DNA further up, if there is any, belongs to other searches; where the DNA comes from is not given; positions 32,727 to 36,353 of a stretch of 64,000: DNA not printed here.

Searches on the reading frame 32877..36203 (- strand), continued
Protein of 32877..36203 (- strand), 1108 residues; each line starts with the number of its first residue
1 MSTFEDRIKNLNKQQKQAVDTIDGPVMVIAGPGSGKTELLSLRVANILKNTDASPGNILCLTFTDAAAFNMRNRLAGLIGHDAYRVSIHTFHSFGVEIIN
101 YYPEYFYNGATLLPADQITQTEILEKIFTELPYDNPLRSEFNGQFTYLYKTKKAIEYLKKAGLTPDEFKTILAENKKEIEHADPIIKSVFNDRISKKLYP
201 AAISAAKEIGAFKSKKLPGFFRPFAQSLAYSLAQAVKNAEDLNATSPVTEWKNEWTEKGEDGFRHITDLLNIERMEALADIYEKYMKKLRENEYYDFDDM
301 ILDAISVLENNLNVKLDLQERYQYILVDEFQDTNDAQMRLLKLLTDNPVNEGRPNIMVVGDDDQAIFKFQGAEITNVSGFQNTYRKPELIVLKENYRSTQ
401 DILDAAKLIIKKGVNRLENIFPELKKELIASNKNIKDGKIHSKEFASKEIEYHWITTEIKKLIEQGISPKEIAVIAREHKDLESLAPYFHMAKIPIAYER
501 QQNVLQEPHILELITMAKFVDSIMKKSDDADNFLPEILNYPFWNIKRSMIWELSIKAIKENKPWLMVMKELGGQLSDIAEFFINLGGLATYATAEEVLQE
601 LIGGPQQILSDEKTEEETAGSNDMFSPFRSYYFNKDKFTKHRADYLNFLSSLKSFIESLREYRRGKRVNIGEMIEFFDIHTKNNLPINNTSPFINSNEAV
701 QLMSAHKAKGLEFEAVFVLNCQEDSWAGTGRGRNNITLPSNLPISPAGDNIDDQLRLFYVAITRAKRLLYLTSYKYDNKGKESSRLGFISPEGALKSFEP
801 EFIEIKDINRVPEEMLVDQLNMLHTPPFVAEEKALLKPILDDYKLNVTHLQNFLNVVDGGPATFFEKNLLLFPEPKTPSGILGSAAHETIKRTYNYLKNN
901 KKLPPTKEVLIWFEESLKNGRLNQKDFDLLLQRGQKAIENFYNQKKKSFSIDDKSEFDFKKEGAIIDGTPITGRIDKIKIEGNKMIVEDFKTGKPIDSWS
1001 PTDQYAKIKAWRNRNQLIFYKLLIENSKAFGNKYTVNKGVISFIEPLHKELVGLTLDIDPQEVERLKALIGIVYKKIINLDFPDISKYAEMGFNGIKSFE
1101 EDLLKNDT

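Call 20: search_protein_families(library=pfam, proteins=[L015:1715-5425:+, L018:4981-6462:+, L018:2922-4871:+, L060:14259-15203:-, L022:3883-5382:-, L068:19071-20894:+, L025:13011-13943:+, L040:2524-3864:+, L038:14518-15444:+, L040:18163-19500:+], max_evalue=0.001)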
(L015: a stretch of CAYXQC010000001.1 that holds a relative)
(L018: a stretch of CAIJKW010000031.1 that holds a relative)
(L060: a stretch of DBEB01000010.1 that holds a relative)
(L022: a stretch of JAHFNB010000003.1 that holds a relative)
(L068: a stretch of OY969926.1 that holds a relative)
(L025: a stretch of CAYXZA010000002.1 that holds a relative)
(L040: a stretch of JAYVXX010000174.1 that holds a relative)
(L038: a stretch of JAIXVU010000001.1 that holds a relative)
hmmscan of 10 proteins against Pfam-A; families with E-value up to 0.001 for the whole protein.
L015:1715-5425:+ (1236 aa): 5 families
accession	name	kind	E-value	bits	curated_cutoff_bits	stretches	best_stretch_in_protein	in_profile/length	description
PF04997.17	RNA_pol_Rpb1_1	-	1e-74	252.2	39.7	1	15-386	3-312/312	RNA polymerase Rpb1, domain 1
PF04998.22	RNA_pol_Rpb1_5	-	2.8e-53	181.5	28.5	1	794-1141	1-258/267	RNA polymerase Rpb1, domain 5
PF00623.25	RNA_pol_Rpb1_2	-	6.4e-40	137.6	25.3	2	436-528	72-164/166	RNA polymerase Rpb1, domain 2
PF04983.23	RNA_pol_Rpb1_3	-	1.3e-16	61.4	28.9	1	533-687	1-162/162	RNA polymerase Rpb1, domain 3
PF05000.22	RNA_pol_Rpb1_4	-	4.3e-10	39.9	24.8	1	721-791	22-106/107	RNA polymerase Rpb1, domain 4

L018:4981-6462:+ (493 aa): 5 families
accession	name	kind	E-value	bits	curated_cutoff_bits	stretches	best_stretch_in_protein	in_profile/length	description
PF04542.20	Sigma70_r2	-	2.1e-21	75.9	24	1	259-331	1-71/71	Sigma-70 region 2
PF04539.22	Sigma70_r3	-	2.7e-19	69.5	25.3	1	340-416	1-76/78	Sigma-70 region 3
PF04545.22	Sigma70_r4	-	3.1e-15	55.9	24.1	1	431-483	2-50/50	Sigma-70, region 4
PF00140.25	Sigma70_r1_2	-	6.5e-14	52.1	22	1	221-254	1-34/34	Sigma-70 factor, region 1.2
PF03979.19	Sigma70_r1_1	-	6.6e-09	36.1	22.5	1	148-196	10-58/81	Sigma-70 factor, region 1.1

L018:2922-4871:+ (649 aa): 6 families
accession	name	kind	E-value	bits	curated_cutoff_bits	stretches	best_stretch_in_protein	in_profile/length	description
PF08275.17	DNAG_N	-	7.7e-36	123.4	26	2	126-225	1-100/128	DNA primase catalytic core, N-terminal domain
PF01807.25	Zn_ribbon_DnaG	-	2.3e-32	111.1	24.9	1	12-101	5-94/98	CHC2 zinc finger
PF13155.12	Toprim_2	-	1.3e-17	64.4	22.1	1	299-382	1-86/88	Toprim-like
PF13662.12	Toprim_4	-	9.7e-14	51.8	25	1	297-371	2-83/85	Toprim domain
PF01751.28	Toprim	-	9.6e-10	38.9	23.1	1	299-372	3-94/96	Toprim domain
PF13362.12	Toprim_3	-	4e-05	24.4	27.2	1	298-385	2-90/95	Toprim domain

L060:14259-15203:- (314 aa): 2 families
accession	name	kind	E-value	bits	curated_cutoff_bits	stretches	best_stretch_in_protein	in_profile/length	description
PF13462.12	Thioredoxin_4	-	1.2e-11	45.5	23.2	1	155-309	10-164/165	Thioredoxin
PF01323.26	DSBA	-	1.6e-08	35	25.6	1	234-301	116-183/191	DSBA-like thioredoxin domain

L022:3883-5382:- (499 aa): 4 families
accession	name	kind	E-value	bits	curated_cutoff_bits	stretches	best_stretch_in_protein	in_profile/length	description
PF03796.21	DnaB_C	-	4.1e-98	328.3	27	1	226-478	1-253/255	DnaB-like helicase C terminal domain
PF00772.26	DnaB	-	1.9e-31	108.6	23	1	50-150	2-102/103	DnaB-like helicase N terminal domain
PF13481.12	AAA_25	-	7.6e-12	45.7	27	1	242-404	31-190/195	AAA domain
PF06745.19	ATPase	-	1.8e-08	34.5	26.6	1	227-390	1-154/231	KaiC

L068:19071-20894:+ (607 aa): 2 families
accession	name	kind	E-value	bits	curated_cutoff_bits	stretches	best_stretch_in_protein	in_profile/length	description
PF01406.26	tRNA-synt_1e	-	2e-44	152.6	27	2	31-232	4-178/301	tRNA synthetases class I (C) catalytic domain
PF09334.17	tRNA-synt_1g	-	2.1e-05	23.9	20.1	1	381-452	306-377/391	tRNA synthetases class I (M)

L025:13011-13943:+ (310 aa): 1 family
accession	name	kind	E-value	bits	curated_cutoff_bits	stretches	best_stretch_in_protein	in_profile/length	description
PF02673.24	BacA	-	1.1e-73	248.6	33.4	1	6-305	1-257/257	Bacitracin resistance protein BacA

L040:2524-3864:+ (446 aa): 4 families
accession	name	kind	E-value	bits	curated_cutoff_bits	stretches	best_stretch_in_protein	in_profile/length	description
PF03572.23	Peptidase_S41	-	6.4e-48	162.9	24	1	255-417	4-165/165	Peptidase family S41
PF17820.7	PDZ_6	-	1.4e-13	50.8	27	1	170-222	2-52/54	PDZ domain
PF13180.12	PDZ_2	-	2.9e-10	40.7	27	1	156-234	2-79/80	PDZ domain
PF00595.29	PDZ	-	8.8e-09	36.1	23.2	1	155-222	10-80/81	PDZ domain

L038:14518-15444:+ (308 aa): 2 families
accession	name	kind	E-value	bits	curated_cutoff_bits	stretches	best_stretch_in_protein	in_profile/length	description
PF12705.13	PDDEXK_1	-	4.8e-20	73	22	1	27-245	2-220/247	PD-(D/E)XK nuclease superfamily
PF01930.23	Cas_Cas4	-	0.00011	22.7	22.7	1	161-248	53-137/160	Domain of unknown function DUF83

L040:18163-19500:+ (445 aa): 12 families
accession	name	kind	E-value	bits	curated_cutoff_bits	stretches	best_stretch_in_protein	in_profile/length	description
PF03486.20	HI0933_like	-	7.1e-78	261.8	50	1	31-436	2-243/244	HI0933-like protein Rossmann domain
PF22780.1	HI0933_like_1st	-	1.3e-34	119.9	27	1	222-383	2-165/165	HI0933-like protein barrel and H2TH domain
PF00890.30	FAD_binding_2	-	2.5e-11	43.9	20.4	1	31-128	1-107/414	FAD binding domain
PF12831.13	FAD_oxidored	-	2.8e-10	40.5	27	1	31-192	1-144/416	FAD dependent oxidoreductase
PF01266.30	DAO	-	4.9e-09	36.6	27.9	1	31-65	1-35/353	FAD dependent oxidoreductase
PF07992.20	Pyr_redox_2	-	9.9e-08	32.2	26.1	1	31-196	2-111/291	Pyridine nucleotide-disulphide oxidoreductase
PF13450.12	NAD_binding_8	-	2.3e-06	28.2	21.9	1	34-65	1-32/68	NAD(P)-binding Rossmann-like domain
PF13738.12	Pyr_redox_3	-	2.4e-06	27.5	30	0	26-64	161-199/305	Pyridine nucleotide-disulphide oxidoreductase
PF01134.28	GIDA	-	5.8e-06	26.1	22.1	1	31-63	1-33/391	Glucose inhibited division protein A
PF00070.33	Pyr_redox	-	1.3e-05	26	22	0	32-65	2-35/82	Pyridine nucleotide-disulphide oxidoreductase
PF01262.27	AlaDh_PNT_C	-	0.00056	19.8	23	1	31-79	30-79/214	Alanine dehydrogenase/PNT, C-terminal domain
PF01494.25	FAD_binding_3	-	0.00079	19.2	22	0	31-63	3-35/349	FAD binding domain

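Call 23: find_related_loci(query=window:32877-36203:-, collection=metagenome_contigs, flank=10000)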
Query window:32877-36203:- (1108 aa) in metagenome_contigs; peptide patterns used: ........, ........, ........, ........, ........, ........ (x = any residue, [..] = any of these).
190 stretches matched a pattern, but none encodes a relative of the query by tblastn (E <= 1e-3).

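Call 24: find_encoding_contigs(protein=P0002, flank=10000, max_places=1)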
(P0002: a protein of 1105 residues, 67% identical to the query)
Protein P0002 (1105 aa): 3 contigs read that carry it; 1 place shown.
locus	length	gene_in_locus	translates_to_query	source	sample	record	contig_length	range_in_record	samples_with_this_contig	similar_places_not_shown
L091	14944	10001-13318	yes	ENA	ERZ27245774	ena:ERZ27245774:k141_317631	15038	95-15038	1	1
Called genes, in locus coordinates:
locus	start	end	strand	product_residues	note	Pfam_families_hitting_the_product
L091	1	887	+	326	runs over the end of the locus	?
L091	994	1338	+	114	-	PF05635:23S_rRNA_IVP, PF22296:bAvd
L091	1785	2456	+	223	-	PF01797:Y1_Tnp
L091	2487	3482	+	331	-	PF00078:RVT_1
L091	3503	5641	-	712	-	PF17191:RecG_wedge, PF01336:tRNA_anti-codon (weak), PF00270:DEAD, PF04851:ResIII, PF00271:Helicase_C, PF22590:Cas3-like_C_2 (weak), PF19833:RecG_dom3_C (weak)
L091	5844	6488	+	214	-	-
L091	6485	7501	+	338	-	-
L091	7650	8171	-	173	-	PF00856:SET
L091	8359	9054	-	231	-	PF04471:Mrr_cat, PF13156:Mrr_cat_2, PF22722:NA-iREase1, PF01396:Zn_ribbon_Top1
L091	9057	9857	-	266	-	-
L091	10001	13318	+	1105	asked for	PF00580:UvrD-helicase, PF13245:AAA_19, PF13604:AAA_30 (faint), PF13538:UvrD_C_2 (faint), PF13361:UvrD_C, PF12705:PDDEXK_1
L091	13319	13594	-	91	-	PF02609:Exonuc_VII_S (weak)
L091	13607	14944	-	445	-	?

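Call 25: find_encoding_contigs(protein=P0011, flank=10000, max_places=1)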
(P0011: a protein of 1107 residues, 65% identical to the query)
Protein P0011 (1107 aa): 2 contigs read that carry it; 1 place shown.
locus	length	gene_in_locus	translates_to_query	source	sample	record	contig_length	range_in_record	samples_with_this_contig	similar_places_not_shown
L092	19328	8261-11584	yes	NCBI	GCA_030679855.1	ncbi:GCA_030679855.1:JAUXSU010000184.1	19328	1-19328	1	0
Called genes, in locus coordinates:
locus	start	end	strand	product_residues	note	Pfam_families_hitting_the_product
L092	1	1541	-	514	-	PF13451:zf_Tbcl (weak)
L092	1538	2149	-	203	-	PF00702:Hydrolase, PF13419:HAD_2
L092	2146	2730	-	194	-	-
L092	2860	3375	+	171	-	-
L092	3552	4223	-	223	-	PF00702:Hydrolase (weak)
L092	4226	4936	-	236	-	-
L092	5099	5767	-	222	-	PF03167:UDG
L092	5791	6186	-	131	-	-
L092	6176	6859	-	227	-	PF12844:HTH_19, PF13560:HTH_31, PF01381:HTH_3, PF13443:HTH_26 (weak), PF13274:SocA_Panacea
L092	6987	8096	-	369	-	PF03193:RsgA_GTPase, PF01926:MMR_HSR1 (faint), PF00009:GTP_EFTU (faint), PF02421:FeoB_N (faint), PF00005:ABC_tran (weak)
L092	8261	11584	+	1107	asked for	PF00580:UvrD-helicase, PF13245:AAA_19, PF13538:UvrD_C_2 (faint), PF13361:UvrD_C, PF12705:PDDEXK_1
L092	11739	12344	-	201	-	-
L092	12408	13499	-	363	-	PF03235:GmrSD_N, PF01844:HNH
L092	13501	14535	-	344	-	PF13651:EcoRI_methylase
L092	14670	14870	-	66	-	-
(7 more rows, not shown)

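Call 26: find_encoding_contigs(protein=P0017, flank=10000, max_places=1)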
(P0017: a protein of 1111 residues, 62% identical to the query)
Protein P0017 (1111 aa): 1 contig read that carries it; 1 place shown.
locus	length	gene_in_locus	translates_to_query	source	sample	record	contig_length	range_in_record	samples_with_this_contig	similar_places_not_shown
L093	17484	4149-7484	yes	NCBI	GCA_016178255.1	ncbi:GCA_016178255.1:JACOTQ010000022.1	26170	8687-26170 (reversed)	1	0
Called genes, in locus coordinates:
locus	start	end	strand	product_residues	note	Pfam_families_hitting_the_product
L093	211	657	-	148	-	PF06574:FAD_syn (faint), PF01467:CTP_transf_like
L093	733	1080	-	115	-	-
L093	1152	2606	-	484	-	PF03193:RsgA_GTPase (faint), PF00005:ABC_tran, PF02463:SMC_N (faint), PF13401:AAA_22 (faint), PF13476:AAA_23 (faint), PF13481:AAA_25 (faint), PF00005:ABC_tran, PF13304:AAA_21 (weak), +2 more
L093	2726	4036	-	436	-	PF03136:Pup_ligase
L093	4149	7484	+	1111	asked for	PF00580:UvrD-helicase, PF13245:AAA_19, PF13604:AAA_30 (faint), PF00580:UvrD-helicase, PF13538:UvrD_C_2 (faint), PF13361:UvrD_C, PF12705:PDDEXK_1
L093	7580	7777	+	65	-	PF00313:CSD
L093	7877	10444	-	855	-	PF17900:Peptidase_M1_N, PF01433:Peptidase_M1, PF11838:ERAP1_C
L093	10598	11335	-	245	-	PF01411:tRNA-synt_2c, PF07973:tRNA_SAD (weak)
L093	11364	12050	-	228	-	PF03167:UDG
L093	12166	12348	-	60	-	-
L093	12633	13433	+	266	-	PF02786:CPSase_L_D2 (weak), PF07478:Dala_Dala_lig_C, PF08443:RimK (weak)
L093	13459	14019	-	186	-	PF01327:Pep_deformylase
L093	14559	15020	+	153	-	PF01145:Band_7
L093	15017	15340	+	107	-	-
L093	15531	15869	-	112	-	PF12773:DZR (weak), PF13248:Zn_ribbon_3 (faint), PF13240:Zn_Ribbon_1 (weak)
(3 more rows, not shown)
